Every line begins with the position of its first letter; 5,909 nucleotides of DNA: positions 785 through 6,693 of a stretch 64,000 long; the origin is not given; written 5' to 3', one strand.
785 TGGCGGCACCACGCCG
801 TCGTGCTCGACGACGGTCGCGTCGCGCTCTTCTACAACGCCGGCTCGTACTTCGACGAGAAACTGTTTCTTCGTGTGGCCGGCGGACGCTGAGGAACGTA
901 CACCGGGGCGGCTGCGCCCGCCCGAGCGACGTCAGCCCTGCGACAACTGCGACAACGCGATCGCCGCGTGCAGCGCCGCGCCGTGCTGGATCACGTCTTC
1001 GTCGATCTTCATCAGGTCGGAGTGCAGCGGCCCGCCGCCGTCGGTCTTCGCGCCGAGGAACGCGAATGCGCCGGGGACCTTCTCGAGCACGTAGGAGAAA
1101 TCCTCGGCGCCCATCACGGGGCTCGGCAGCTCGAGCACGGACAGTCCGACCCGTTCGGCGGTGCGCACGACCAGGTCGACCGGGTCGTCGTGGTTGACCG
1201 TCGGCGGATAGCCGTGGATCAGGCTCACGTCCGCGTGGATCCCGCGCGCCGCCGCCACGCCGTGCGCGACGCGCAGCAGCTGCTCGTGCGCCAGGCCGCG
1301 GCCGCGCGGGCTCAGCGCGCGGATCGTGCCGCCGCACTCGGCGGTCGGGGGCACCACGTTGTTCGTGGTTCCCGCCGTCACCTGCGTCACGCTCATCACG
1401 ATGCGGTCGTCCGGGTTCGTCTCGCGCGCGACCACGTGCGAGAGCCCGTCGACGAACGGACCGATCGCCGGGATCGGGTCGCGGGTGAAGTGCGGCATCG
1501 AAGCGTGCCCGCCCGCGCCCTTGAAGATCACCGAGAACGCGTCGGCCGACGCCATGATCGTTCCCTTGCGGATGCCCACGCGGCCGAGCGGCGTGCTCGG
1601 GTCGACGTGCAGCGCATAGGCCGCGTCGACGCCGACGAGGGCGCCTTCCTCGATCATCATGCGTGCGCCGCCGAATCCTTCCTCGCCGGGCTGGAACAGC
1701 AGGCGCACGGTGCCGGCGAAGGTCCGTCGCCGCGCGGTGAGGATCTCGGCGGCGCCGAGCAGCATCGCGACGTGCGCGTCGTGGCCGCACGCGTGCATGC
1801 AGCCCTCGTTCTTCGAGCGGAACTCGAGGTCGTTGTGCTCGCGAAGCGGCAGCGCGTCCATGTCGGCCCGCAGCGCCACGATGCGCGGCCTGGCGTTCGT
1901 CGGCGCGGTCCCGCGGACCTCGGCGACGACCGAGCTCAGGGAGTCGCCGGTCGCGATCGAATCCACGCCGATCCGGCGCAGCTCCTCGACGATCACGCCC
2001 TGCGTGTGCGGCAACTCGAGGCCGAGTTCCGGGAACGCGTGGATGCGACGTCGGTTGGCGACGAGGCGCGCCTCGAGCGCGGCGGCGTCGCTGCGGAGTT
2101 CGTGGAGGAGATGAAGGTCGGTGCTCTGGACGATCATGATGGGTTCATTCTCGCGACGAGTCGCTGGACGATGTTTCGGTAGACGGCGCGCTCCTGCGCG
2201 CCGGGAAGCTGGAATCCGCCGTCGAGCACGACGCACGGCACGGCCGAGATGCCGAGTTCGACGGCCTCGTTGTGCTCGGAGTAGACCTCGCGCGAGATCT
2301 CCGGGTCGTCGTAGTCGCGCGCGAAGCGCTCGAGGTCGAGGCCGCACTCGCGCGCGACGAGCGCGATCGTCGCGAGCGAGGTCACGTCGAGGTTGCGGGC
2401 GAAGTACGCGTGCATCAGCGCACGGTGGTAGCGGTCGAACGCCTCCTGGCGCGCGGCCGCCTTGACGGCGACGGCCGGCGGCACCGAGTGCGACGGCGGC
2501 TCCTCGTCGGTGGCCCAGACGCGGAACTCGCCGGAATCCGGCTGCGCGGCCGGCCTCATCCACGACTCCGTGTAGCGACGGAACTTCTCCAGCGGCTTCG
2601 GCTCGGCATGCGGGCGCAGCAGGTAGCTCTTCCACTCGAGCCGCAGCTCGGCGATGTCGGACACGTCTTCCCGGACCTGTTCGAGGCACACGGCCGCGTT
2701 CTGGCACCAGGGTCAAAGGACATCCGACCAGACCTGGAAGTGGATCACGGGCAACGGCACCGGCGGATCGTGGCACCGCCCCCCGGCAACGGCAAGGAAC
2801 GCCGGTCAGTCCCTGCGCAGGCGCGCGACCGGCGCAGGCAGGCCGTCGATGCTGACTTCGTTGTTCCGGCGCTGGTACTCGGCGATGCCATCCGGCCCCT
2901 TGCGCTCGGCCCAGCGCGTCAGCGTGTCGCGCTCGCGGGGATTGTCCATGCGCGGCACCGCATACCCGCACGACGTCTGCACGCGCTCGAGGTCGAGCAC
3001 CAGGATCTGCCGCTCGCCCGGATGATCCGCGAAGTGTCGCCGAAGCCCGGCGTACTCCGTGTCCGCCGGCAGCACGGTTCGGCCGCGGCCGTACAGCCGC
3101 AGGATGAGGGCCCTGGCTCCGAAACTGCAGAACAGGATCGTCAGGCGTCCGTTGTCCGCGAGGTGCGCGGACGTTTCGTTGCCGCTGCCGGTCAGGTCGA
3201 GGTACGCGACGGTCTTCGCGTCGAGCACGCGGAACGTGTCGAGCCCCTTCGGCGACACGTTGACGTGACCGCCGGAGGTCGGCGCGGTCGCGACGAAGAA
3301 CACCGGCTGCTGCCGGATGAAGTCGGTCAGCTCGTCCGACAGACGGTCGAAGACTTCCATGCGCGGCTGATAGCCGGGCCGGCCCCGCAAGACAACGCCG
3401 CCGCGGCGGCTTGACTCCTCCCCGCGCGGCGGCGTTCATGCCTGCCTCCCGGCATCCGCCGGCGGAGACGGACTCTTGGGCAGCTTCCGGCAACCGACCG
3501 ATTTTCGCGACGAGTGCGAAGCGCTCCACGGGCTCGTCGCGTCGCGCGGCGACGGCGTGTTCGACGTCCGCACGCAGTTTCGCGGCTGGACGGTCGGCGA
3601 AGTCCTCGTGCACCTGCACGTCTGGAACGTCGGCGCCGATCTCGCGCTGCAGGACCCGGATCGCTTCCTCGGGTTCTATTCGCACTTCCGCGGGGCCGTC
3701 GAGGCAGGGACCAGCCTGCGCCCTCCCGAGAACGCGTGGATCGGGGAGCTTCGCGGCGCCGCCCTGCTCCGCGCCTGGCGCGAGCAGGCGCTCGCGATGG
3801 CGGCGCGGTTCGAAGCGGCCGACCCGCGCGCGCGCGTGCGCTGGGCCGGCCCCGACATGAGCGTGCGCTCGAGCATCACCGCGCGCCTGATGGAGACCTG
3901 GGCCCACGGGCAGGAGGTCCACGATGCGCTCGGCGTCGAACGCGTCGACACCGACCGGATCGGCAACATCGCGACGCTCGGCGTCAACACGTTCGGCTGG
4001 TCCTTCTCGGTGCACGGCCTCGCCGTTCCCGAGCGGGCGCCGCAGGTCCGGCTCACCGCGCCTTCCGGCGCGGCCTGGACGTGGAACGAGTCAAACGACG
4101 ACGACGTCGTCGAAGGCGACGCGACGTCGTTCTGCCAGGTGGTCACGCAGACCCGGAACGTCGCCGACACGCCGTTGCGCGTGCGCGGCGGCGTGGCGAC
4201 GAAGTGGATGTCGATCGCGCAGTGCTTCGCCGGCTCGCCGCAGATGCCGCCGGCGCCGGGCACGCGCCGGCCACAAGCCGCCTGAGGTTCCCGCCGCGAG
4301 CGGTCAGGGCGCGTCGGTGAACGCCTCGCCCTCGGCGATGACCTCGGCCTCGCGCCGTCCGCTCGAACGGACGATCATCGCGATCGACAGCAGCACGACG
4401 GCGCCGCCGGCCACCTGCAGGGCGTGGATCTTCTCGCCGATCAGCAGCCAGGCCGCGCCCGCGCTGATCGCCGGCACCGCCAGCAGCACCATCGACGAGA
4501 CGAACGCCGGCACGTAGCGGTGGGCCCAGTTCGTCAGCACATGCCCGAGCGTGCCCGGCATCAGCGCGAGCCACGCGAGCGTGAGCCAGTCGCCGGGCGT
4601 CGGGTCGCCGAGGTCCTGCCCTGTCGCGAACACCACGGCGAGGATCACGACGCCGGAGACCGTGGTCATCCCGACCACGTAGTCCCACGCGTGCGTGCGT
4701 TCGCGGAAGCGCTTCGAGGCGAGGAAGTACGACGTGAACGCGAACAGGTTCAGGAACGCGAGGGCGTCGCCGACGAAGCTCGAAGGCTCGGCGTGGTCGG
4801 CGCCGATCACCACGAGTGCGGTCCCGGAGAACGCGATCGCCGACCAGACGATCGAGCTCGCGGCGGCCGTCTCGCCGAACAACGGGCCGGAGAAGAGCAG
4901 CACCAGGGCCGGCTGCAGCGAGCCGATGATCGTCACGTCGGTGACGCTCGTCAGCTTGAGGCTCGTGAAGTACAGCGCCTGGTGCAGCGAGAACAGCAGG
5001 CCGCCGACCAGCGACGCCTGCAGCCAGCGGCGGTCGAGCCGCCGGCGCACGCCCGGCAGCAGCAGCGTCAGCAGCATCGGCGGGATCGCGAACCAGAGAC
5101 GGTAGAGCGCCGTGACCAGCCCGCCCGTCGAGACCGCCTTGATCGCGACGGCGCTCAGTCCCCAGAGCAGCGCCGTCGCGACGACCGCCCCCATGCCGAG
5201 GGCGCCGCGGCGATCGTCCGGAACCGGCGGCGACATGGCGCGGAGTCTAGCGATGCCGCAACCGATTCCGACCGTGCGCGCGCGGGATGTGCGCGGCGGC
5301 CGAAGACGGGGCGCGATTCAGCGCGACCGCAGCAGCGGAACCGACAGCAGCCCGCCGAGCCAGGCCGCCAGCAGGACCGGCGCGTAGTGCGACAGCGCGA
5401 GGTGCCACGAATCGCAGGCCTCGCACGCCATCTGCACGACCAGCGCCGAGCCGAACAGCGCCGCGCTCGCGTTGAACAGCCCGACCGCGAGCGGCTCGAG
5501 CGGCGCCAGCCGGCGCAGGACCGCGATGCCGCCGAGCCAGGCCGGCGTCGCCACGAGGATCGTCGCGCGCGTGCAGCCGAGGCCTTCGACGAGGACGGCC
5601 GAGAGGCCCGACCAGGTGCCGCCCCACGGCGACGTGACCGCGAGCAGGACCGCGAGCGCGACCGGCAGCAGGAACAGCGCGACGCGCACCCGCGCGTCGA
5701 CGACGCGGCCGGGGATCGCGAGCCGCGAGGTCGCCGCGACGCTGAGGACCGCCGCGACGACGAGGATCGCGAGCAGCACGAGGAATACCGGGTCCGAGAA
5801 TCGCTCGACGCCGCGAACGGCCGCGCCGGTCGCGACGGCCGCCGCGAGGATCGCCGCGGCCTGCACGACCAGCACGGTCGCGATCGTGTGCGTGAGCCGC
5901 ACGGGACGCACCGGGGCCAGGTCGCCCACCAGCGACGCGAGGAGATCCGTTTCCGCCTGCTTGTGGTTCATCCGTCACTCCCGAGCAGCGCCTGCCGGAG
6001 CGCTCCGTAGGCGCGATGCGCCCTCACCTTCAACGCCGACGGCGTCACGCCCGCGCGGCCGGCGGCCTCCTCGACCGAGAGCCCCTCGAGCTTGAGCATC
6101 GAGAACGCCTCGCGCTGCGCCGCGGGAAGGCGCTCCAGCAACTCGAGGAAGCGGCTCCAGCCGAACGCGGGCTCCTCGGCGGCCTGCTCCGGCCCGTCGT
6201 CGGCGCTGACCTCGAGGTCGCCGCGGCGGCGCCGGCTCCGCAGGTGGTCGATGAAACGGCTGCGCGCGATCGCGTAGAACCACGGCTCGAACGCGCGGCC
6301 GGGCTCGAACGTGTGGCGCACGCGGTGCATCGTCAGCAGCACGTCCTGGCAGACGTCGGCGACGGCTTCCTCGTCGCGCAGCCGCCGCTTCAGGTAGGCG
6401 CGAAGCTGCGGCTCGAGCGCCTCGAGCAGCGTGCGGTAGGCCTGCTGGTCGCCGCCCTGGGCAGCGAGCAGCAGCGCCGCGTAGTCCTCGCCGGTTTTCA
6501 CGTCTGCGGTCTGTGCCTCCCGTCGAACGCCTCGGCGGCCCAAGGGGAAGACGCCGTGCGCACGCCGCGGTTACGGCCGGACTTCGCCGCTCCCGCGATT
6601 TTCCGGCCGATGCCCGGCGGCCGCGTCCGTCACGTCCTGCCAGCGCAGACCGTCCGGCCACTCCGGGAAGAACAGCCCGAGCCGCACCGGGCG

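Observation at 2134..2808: In-frame TGA at the first Cys of the CPWC redox motif of a DsbA-like oxidoreductase: candidate selenoprotein (UPWC) truncated by ORF callers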

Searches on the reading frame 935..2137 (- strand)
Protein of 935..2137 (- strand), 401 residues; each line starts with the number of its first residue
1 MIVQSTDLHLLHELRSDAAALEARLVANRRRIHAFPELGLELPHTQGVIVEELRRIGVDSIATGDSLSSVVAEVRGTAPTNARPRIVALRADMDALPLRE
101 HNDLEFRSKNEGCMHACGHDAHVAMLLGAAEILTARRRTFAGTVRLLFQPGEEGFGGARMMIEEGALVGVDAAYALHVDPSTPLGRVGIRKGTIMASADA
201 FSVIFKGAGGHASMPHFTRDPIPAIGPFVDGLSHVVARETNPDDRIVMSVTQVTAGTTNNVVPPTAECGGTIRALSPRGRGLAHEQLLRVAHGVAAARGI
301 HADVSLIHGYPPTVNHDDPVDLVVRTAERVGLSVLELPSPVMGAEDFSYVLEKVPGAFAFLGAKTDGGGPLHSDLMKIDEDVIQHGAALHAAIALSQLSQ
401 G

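Call 25: search_protein_families(library=ncbifam, proteins=[window:935-2137:-], max_evalue=0.001)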
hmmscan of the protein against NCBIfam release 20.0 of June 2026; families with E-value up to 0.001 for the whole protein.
window:935-2137:- (401 aa): 16 families
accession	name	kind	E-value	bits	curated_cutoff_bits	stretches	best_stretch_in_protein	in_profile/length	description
NF040868.1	carboxypep_CpsA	equivalog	3.2e-107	358.6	500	1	13-396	3-388/391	carboxypeptidase CpsA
TIGR01891.1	amidohydrolases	subfamily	5e-100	335.2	153.75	1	26-385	2-365/366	amidohydrolase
NF038260.1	ectoine_DoeB_2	equivalog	1.7e-85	287.2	550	1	27-393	10-375/378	N(2)-acetyl-L-2,4-diaminobutanoate deacetylase DoeB2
NF006365.0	PRK08588.1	subfamily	6.9e-08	32.2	289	1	134-334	121-316/383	succinyl-diaminopimelate desuccinylase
NF009527.0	PRK12891.1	subfamily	1.2e-07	31.2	461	1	168-364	188-391/426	Zn-dependent hydrolase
NF006775.0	PRK09290.2-5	equivalog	1.9e-06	26.8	479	1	195-339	216-360/419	allantoate amidohydrolase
NF009529.0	PRK12893.1-2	equivalog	6.5e-06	25.2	508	1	195-393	207-403/411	Zn-dependent hydrolase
NF006769.0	PRK09290.1-3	subfamily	2.9e-05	22.9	452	1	203-394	222-410/417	allantoate amidohydrolase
NF009557.0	PRK13009.1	equivalog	3e-05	23.4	284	1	122-273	104-258/377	succinyl-diaminopimelate desuccinylase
TIGR01246.1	dapE_proteo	equivalog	3.3e-05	23.1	361.8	1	108-273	83-254/370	succinyl-diaminopimelate desuccinylase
TIGR01910.1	DapE-ArgE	subfamily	3.7e-05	23.1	217.6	1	124-275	111-260/373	ArgE/DapE family deacylase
NF058540.1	Ncarbamyl_ErtE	equivalog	4.3e-05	22.3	520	1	193-386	212-403/418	N-carbamyl-l-glutamate amidohydrolase ErtE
TIGR01900.1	dapE-gram_pos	equivalog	0.00013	21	304.2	1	80-295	53-265/351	succinyl-diaminopimelate desuccinylase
TIGR01879.1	hydantase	subfamily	0.00022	20.3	204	1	176-362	183-369/401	hydantoinase/carbamoylase family amidase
NF005602.0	PRK07338.1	equivalog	0.0003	19.5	357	1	171-314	182-318/409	hydrolase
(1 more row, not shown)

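Call 26: search_protein_families(library=pfam, proteins=[window:935-2137:-], max_evalue=0.001)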
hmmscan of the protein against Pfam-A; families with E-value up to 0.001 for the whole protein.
window:935-2137:- (401 aa): 2 families
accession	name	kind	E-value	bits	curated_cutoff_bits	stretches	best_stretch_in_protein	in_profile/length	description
PF01546.33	Peptidase_M20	-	1.3e-44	153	24.6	1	88-395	1-205/206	Peptidase family M20/M25/M40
PF07687.19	M20_dimer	-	1.7e-08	34.8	21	1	201-275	9-83/107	Peptidase dimerisation domain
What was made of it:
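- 932..2137 (-): Downstream M20 amidohydrolase gene. Its ATG overlaps the DsbA stop (ATGA), and it is a conserved partner. Calls 25 and 26: TIGR01891, PF01546.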

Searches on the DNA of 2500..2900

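Call 18: search_rna_families(source=window, start=2500, end=2900, threshold=evalue, max_evalue=10)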
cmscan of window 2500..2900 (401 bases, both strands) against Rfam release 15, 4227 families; matches with E-value up to 10: 2.
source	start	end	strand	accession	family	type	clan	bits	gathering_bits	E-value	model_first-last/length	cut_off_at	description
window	2523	2728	-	RF01681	P4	Gene; sRNA;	-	8.6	37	8.1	1-215/215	no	Pseudomonas sRNA P4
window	2830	2845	+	RF02695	NrsZ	Gene; sRNA;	-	7.9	76.9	8.5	195-210/236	no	Nitrogen regulated small RNA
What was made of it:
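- Rfam gives no SECIS match (call 18).
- Tried and rejected: Rfam at E <= 10 on 2500..2900 (call 18).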

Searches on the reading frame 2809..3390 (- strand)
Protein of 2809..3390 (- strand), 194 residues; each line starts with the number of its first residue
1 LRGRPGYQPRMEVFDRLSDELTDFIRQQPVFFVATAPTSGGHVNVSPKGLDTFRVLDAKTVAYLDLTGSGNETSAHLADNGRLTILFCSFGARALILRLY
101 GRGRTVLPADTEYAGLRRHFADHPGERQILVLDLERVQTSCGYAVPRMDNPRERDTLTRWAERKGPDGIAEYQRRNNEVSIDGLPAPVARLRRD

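Call 25: search_protein_families(library=ncbifam, proteins=[window:2809-3390:-], max_evalue=0.001)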
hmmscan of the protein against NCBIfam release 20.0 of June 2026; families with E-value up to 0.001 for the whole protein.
window:2809-3390:- (194 aa): 1 family
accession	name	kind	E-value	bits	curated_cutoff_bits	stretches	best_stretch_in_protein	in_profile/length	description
TIGR04025.1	PPOX_FMN_DR2398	subfamily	3.4e-07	29.6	170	1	12-148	17-150/197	MSMEG_1061 family FMN-dependent PPOX-type flavoprotein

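Call 26: search_protein_families(library=pfam, proteins=[window:2809-3390:-], max_evalue=0.001)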
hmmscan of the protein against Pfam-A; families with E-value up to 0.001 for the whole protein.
window:2809-3390:- (194 aa): 1 family
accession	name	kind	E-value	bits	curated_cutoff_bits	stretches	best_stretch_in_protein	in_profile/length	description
PF01243.27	PNPOx_N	-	1.6e-12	48.3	28.1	1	18-141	2-120/120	Pyridoxamine 5'-phosphate oxidase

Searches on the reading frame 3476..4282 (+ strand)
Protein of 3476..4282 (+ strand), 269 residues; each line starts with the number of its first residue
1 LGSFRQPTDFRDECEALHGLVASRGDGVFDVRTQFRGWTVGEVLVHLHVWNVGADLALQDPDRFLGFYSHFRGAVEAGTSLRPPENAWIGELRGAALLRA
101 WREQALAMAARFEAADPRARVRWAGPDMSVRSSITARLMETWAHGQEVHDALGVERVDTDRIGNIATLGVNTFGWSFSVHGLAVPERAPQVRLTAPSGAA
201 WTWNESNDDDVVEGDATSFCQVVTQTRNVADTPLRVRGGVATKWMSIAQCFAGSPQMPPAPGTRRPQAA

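Call 25: search_protein_families(library=ncbifam, proteins=[window:3476-4282:+], max_evalue=0.001)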
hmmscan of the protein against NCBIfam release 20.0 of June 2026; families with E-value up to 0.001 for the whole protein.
window:3476-4282:+ (269 aa): 2 families
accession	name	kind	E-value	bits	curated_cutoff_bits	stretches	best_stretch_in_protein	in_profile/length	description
TIGR03084.1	TIGR03084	hypoth_equivalog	9.3e-85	284.3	247.95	1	8-258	5-252/253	TIGR03084 family metal-binding protein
TIGR03083.1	TIGR03083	domain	9.7e-32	110.9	50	1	10-225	2-201/202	maleylpyruvate isomerase family mycothiol-dependent enzyme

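Call 26: search_protein_families(library=pfam, proteins=[window:3476-4282:+], max_evalue=0.001)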
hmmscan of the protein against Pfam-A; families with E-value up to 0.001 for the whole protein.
window:3476-4282:+ (269 aa): 1 family
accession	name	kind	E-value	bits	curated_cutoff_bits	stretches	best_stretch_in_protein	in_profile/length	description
PF11716.13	MDMPI_N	-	2.7e-19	70.7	24.2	1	10-148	1-139/140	Mycothiol maleylpyruvate isomerase N-terminal domain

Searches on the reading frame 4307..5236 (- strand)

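Call 25: search_protein_families(library=ncbifam, proteins=[window:4307-5236:-], max_evalue=0.001)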
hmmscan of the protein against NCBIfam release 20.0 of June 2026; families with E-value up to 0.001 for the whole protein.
window:4307-5236:- (310 aa): 2 families
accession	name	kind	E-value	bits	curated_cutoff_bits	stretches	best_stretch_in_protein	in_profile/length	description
TIGR00950.1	2A78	equivalog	4.3e-15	55.8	230.2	1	29-284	5-262/264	carboxylate/amino acid/amine transporter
NF050091.1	ArAmAcExpYddG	equivalog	7.9e-13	48.6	300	1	13-227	9-221/285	aromatic amino acid exporter YddG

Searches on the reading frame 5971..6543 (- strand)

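Call 25: search_protein_families(library=ncbifam, proteins=[window:5971-6543:-], max_evalue=0.001)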
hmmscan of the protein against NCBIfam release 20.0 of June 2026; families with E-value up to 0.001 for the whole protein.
window:5971-6543:- (191 aa): 74 families (the best 25 are shown)
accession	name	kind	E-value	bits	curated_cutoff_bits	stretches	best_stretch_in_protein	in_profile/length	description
NF009191.0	PRK12539.1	subfamily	1.4e-37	129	171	1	18-183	5-176/185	sigma-70 family RNA polymerase sigma factor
NF009188.0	PRK12536.1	subfamily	2.2e-37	128.8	250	1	13-184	9-184/190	RNA polymerase sigma factor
NF009165.0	PRK12512.1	equivalog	3.3e-34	118.1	198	1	18-184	6-177/184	RNA polymerase sigma factor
TIGR02937.1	sigma70-ECF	superfamily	1.1e-23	83.6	42.9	1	35-186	2-165/165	sigma-70 family RNA polymerase sigma factor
TIGR02959.1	SigZ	equivalog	2e-23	83.1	168.65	1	44-187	5-149/170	RNA polymerase sigma factor SigZ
NF007230.0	PRK09648.1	subfamily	6.5e-23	81.5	209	1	12-186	4-189/195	RNA polymerase sigma factor ShbA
NF009166.1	PRK12513.1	equivalog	4.6e-22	78.7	206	1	19-186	7-186/193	RNA polymerase sigma factor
NF007215.0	PRK09637.1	equivalog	3.4e-21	76.1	212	1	41-187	8-155/181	RNA polymerase sigma factor SigZ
NF004113.0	PRK05602.1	equivalog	4.5e-20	72.2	208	1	10-188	21-203/211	RNA polymerase sigma factor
TIGR02985.1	Sig70_bacteroi1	subfamily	1.6e-19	70.7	126.4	1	34-186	1-162/162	RNA polymerase sigma-70 factor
NF007225.0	PRK09643.1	equivalog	5.4e-18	65.4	190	1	22-186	15-182/204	RNA polymerase sigma factor SigM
NF058625.1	sigma_PG0214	equivalog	2.3e-17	63.3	130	1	33-187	3-162/170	GFO_1088 family ECF-type sigma factor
TIGR02989.1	Sig-70_gvs1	subfamily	3.6e-17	62.7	124.55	1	36-184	3-156/158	RNA polymerase sigma-70 factor, Rhodopirellula/Verrucomicrobium family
NF009164.0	PRK12511.1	equivalog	1.9e-16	60.1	185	1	40-184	11-157/182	RNA polymerase sigma factor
NF008888.0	PRK11922.1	equivalog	4.6e-16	59.1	204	1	15-186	11-196/231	RNA polymerase sigma factor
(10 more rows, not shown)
